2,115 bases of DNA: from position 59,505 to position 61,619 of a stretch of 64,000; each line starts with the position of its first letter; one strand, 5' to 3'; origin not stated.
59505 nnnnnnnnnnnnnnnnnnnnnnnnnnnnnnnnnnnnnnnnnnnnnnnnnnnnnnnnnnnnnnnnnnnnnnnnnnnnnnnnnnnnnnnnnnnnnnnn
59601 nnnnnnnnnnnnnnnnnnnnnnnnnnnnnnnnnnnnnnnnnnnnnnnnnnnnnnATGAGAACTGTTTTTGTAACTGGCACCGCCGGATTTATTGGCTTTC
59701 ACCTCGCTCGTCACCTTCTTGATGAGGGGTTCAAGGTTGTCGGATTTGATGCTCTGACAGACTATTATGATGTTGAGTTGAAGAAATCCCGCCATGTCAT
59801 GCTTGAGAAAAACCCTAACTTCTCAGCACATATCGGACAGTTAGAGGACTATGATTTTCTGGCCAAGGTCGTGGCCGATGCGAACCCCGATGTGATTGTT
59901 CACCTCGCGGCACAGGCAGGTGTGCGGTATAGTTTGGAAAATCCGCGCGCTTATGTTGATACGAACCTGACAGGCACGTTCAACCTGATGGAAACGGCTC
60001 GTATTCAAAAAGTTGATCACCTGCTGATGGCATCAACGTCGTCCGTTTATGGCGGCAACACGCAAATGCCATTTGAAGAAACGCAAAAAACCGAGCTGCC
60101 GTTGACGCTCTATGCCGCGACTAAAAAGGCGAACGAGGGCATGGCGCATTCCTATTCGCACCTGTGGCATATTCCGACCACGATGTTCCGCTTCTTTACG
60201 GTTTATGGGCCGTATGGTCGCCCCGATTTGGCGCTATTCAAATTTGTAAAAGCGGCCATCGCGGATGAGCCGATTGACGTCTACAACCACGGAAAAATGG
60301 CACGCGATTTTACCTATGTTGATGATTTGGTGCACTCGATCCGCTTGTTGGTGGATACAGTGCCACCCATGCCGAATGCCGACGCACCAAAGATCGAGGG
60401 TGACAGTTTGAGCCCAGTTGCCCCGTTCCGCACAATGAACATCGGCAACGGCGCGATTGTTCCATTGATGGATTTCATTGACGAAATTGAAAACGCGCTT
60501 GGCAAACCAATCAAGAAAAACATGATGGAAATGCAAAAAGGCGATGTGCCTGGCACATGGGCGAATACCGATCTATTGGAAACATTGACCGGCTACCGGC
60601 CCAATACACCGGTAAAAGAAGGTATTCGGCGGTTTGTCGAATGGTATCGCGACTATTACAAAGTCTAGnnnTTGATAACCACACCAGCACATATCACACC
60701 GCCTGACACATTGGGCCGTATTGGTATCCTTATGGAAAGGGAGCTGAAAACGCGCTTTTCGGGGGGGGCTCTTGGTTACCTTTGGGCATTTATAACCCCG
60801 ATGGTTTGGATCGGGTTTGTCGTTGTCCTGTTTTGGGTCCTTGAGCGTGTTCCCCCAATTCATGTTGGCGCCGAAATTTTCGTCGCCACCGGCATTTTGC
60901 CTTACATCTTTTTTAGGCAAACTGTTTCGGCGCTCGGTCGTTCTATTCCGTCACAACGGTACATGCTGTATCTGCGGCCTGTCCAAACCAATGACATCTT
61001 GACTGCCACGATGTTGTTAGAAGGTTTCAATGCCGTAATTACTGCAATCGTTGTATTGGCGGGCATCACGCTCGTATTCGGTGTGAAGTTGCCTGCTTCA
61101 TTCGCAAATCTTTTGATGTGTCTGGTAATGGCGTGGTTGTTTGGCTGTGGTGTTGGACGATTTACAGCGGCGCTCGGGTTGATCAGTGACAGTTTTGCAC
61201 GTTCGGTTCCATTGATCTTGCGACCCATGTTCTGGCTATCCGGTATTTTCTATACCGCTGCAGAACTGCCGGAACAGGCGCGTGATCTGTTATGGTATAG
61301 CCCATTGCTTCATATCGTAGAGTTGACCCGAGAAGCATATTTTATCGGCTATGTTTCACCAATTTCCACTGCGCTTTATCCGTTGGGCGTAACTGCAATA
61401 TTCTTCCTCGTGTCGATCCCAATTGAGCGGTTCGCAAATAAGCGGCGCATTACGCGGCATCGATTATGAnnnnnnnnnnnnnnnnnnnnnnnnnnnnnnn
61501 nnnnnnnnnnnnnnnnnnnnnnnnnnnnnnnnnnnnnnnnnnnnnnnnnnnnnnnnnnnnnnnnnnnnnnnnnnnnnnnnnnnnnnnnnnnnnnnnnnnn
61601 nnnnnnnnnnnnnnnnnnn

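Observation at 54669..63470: Vi-antigen-like (viaB) capsule operon in a Roseobacter-group bacterium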

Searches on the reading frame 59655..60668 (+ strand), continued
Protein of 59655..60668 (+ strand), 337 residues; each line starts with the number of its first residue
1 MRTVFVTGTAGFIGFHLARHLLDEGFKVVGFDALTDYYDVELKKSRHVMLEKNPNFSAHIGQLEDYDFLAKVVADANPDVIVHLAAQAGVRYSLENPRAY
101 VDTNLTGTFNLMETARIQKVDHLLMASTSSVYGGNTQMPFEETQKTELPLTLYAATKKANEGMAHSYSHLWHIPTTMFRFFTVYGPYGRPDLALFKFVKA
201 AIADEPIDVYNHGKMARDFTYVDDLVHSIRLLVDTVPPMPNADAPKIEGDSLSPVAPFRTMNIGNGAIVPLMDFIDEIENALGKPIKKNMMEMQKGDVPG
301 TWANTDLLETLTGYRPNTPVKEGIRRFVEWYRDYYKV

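Call 93: search_protein_families(library=ncbifam, proteins=[L086:1332-2615:+, L086:2617-4500:+, L086:4503-5822:+, L086:5853-8024:+, L086:8024-9997:+, L086:11008-11808:+, L086:11805-12485:+, L086:12478-13809:+, L088:11079-12407:+], max_evalue=1e-8)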
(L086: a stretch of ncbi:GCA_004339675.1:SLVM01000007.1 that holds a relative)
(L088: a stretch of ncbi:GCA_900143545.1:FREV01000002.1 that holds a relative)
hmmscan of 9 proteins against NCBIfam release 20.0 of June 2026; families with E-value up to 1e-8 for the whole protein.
L086:1332-2615:+ (427 aa): 3 families
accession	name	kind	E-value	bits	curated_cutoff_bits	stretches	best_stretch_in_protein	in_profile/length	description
NF011658.0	PRK15078.1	subfamily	8.7e-27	93.8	333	2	314-421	256-366/380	polysaccharide export protein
TIGR03028.1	EpsE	equivalog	5.1e-14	52.2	262.65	1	129-288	1-159/239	polysaccharide export protein EpsE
TIGR03027.2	pepcterm_export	equivalog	2.5e-11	43.6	180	1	129-401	2-167/169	XrtA/PEP-CTERM system exopolysaccharide export protein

L086:2617-4500:+ (627 aa): 1 family
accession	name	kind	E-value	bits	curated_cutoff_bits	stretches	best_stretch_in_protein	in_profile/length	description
NF011721.1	PRK15174.1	equivalog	3.6e-53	180.8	1200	1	138-609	179-653/656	Vi polysaccharide transport protein VexE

L086:4503-5822:+ (439 aa): 6 families
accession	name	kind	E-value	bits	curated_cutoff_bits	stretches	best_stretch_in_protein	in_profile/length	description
TIGR03026.1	NDP-sugDHase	subfamily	3.3e-109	365.4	189.8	1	20-403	2-392/413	nucleotide sugar dehydrogenase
NF011729.0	PRK15182.1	equivalog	6.8e-109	364.5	592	1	17-400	5-389/425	Vi polysaccharide biosynthesis UDP-N-acetylglucosamine C-6 dehydrogenase TviB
NF008286.0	PRK11064.1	equivalog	1.4e-62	211.7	459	1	18-402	3-399/420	UDP-N-acetyl-D-mannosamine dehydrogenase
NF040825.1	UDPMaNacDH_Arch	equivalog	2.2e-58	198.1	750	1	21-402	3-377/418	UDP-N-acetyl-D-mannosamine dehydrogenase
NF041297.1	UDPGDh_AglM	equivalog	1.1e-40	139.9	670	1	21-371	3-361/429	UDP-glucose 6-dehydrogenase AglM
NF047673.2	TeichurnBiosyTuaD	equivalog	1.8e-25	90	700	1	20-382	3-366/439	UDP-glucose 6-dehydrogenase TuaD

L086:5853-8024:+ (723 aa): 1 family
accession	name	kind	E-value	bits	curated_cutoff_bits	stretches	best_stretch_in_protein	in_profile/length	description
NF011727.0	PRK15180.1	equivalog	1.4e-42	145.8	1808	1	1-254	9-263/831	Vi polysaccharide biosynthesis protein TviD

L086:8024-9997:+ (657 aa): 13 families
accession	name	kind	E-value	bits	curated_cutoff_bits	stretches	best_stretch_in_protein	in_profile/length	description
NF011726.0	PRK15179.1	equivalog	2e-115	386.7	733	1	37-651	67-691/694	Vi polysaccharide biosynthesis protein TviE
NF012034.0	PRK15490.1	equivalog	3.1e-64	217.4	813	1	156-610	72-532/578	Vi polysaccharide biosynthesis glycosyltransferase TviE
TIGR03088.1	stp2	hypoth_equivalog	1.2e-24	87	409.05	1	478-652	196-371/374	TIGR03088 family PEP-CTERM/XrtA system glycosyltransferase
TIGR03999.1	thiol_BshA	equivalog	9.1e-20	70.9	273.7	1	502-652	224-371/375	N-acetyl-alpha-D-glucosaminyl L-malate synthase BshA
TIGR02149.1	glgA_Coryne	subfamily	2e-15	56.8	302.4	1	561-652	294-388/391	glycogen synthase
NF050063.1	ProtGlycPglJ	equivalog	2.9e-15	56.4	500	1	479-603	197-319/363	N-acetylgalactosamine-N,N'-diacetylbacillosaminyl-diphospho-undecaprenol 4-alpha-N-acetylgalactosaminyltransferase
NF041876.1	EPS_EpsE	equivalog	8e-15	55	400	1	523-640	266-382/389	exopolysaccharide biosynthesis GT4 family glycosyltransferase EpsE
TIGR03449.1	mycothiol_MshA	equivalog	8.1e-15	54.6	462.5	1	476-652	220-401/406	D-inositol-3-phosphate glycosyltransferase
NF038229.1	Glyco4_Geo_Pelo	equivalog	1.2e-10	40.9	400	1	495-638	180-320/338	GPMC system family 4 glycosyltransferase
TIGR04063.1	stp3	hypoth_equivalog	4.3e-10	39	442.05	1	437-627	176-371/397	TIGR04063 family PEP-CTERM/XrtA system glycosyltransferase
NF047684.1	TeichurnBiosyTuaC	equivalog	2.9e-09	36.3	550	1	497-590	237-329/391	teichuronic acid biosynthesis protein TuaC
NF047880.1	glyco_SdgA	exception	3.1e-09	35.9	800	1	481-643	320-479/488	serine-aspartate repeat adhesin O-glycosyltransferase SdgA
NF053787.1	GlcN_PG_synth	equivalog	5.5e-09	35.3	480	1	542-651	253-356/361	N-acetylglucosaminyl phosphatidylglycerol synthase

L086:11008-11808:+ (266 aa): 2 families
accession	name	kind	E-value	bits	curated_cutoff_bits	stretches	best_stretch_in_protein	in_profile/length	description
NF011723.0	PRK15176.1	equivalog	3.9e-38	131.7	297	1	20-238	23-241/264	Vi polysaccharide ABC transporter inner membrane protein VexB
NF050053.1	CapPschTportKpsM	equivalog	9.8e-21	74.9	300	1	18-236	5-227/257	capsule polysaccharide transporter KpsM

L086:11805-12485:+ (226 aa): 6 families
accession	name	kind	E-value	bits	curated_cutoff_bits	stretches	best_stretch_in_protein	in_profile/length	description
NF011724.0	PRK15177.1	equivalog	1.3e-18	67.2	313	1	19-205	19-205/231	Vi polysaccharide ABC transporter ATP-binding protein VexC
NF000171.1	ABCF_producer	exception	1.7e-11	43.3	800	1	25-152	369-494/541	TlrC/CarA/OleB/SrmB family ABC-F type ribosomal protection protein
NF010066.0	PRK13546.1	equivalog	1.3e-10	41.1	320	1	21-192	40-214/264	teichoic acids export ABC transporter ATP-binding subunit TagH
NF050108.1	galactan_ABC_ATP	equivalog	1.5e-10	40.7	400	1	21-190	45-218/244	galactan export ABC transporter ATP-binding subunit Wzt/RfbE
NF000166.1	ABCF_CarA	exception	3.4e-09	35.4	1050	1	28-150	383-503/556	ABC-F type ribosomal protection protein Car(A)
NF010065.0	PRK13545.1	equivalog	4.9e-09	35.4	538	1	27-191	46-213/549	teichoic acids export protein ATP-binding subunit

L086:12478-13809:+ (443 aa): 2 families
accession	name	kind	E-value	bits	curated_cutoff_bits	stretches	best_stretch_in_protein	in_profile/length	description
TIGR01010.1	BexC_CtrB_KpsE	subfamily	1.3e-32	113.3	437.5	1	100-438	5-353/362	polysaccharide export inner-membrane protein, BexC/CtrB/KpsE family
NF011725.0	PRK15178.1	equivalog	4e-18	65.7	905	1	13-410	4-398/434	Vi polysaccharide ABC transporter inner membrane protein VexD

L088:11079-12407:+ (442 aa): 7 families
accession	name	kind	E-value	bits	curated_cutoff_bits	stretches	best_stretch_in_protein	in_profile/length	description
NF047673.2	TeichurnBiosyTuaD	equivalog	6.4e-149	496.8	700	1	2-435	3-432/439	UDP-glucose 6-dehydrogenase TuaD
TIGR03026.1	NDP-sugDHase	subfamily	1.4e-134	449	189.8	1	1-414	1-413/413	nucleotide sugar dehydrogenase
NF041297.1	UDPGDh_AglM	equivalog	8.7e-108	361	670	1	1-415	1-416/429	UDP-glucose 6-dehydrogenase AglM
NF008286.0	PRK11064.1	equivalog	9.9e-54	182.5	459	1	2-402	5-409/420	UDP-N-acetyl-D-mannosamine dehydrogenase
NF040825.1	UDPMaNacDH_Arch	equivalog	1.6e-50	172.2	750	1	1-416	1-401/418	UDP-N-acetyl-D-mannosamine dehydrogenase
NF011631.0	PRK15057.1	equivalog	1.6e-47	162.5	757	1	1-354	1-337/388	UDP-glucose 6-dehydrogenase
NF011729.0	PRK15182.1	equivalog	1.7e-16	60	592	1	1-355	7-356/425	Vi polysaccharide biosynthesis UDP-N-acetylglucosamine C-6 dehydrogenase TviB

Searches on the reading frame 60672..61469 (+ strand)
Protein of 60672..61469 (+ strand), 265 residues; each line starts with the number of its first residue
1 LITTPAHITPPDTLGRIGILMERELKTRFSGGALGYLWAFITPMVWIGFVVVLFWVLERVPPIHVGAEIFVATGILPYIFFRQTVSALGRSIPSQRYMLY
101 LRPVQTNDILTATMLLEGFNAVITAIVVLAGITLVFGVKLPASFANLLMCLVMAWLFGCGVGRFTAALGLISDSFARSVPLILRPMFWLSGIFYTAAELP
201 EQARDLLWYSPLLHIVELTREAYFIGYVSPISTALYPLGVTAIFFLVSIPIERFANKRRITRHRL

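Call 3: search_protein_families(library=pfam, proteins=[window:60672-61469:+], max_evalue=0.01)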
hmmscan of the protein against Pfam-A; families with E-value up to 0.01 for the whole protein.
window:60672-61469:+ (265 aa): 1 family
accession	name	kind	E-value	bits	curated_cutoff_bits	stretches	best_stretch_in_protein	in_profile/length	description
PF01061.29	ABC2_membrane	-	2.3e-15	57.1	26.9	1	17-224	3-211/211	ABC-2 type transporter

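Call 4: search_protein_families(library=ncbifam, proteins=[window:60672-61469:+], max_evalue=0.01)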
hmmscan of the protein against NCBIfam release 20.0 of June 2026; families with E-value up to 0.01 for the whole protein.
window:60672-61469:+ (265 aa): 4 families
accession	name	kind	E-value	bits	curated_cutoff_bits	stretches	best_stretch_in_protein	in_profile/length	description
NF011723.0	PRK15176.1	equivalog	1.2e-37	130.1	297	1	17-249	21-253/264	Vi polysaccharide ABC transporter inner membrane protein VexB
NF050053.1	CapPschTportKpsM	equivalog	1.6e-28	100.4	300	1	19-254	7-249/257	capsule polysaccharide transporter KpsM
TIGR01247.1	drrB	subfamily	1.1e-05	25.2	223.05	1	39-249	16-229/236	daunorubicin resistance ABC transporter membrane protein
NF011648.0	PRK15066.1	subfamily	0.00011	21.9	225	1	101-243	98-239/257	ABC transporter permease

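Call 89: find_homologous_proteins(query=window:60672-61469:+, max_evalue=1e-8)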
Query window:60672-61469:+ (265 aa): 133 proteins with E <= 1e-8 among 4470 candidates; the best 120 are listed.
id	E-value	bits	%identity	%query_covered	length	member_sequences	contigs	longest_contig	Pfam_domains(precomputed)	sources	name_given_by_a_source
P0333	7.3e-155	532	100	92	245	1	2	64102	PF01061.30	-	-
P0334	1.4e-122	427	72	100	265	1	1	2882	PF01061.30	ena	-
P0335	3.6e-121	422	69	100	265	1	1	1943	PF01061.30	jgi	jgi:capsular polysaccharide transport system permease protein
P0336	1.7e-114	400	66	100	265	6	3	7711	PF01061.30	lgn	-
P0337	6.0e-111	388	66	98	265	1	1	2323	PF01061.30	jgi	jgi:capsular polysaccharide transport system permease protein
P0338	6.8e-110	385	63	100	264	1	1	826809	PF01061.30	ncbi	-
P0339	8.7e-109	381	62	100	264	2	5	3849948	PF01061.30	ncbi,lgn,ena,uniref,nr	ncbi:ABC transporter permease [uncultured Litoreibacter sp.]|uniref:ABC transporter permease n=1 Tax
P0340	4.8e-108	379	62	100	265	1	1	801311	PF01061.30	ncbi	-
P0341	9.1e-108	378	64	98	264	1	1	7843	PF01061.30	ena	-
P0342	1.2e-107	378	64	98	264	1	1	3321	PF01061.30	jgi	jgi:capsular polysaccharide transport system permease protein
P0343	2.7e-107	376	63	98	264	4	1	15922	PF01061.30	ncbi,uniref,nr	ncbi:ABC transporter permease [Litoreibacter halocynthiae]|uniref:ABC transporter permease n=1 Tax=L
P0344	3.9e-107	376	63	98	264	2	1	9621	PF01061.30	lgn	-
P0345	1.1e-106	374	63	98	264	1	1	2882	PF01061.30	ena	-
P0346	1.7e-106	374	62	98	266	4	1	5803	PF01061.30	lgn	-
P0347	1.7e-106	374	62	98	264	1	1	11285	PF01061.30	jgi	jgi:capsular polysaccharide transport system permease protein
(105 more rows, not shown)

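Call 96: search_solved_structures(query=window:60672-61469:+, max_evalue=0.01)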
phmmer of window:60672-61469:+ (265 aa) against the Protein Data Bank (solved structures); distinct sequences matched with E-value up to 0.01: 3.
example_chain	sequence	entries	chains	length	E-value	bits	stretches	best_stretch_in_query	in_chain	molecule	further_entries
8tsh_C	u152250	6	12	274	9.2e-20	74.7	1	20-253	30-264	Transport permease protein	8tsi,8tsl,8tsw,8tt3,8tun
6m96_B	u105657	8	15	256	8.8e-10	42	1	19-236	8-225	Transport permease protein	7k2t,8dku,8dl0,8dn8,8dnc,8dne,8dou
6oih_D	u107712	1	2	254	9.1e-10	41.9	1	19-236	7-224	Transport permease protein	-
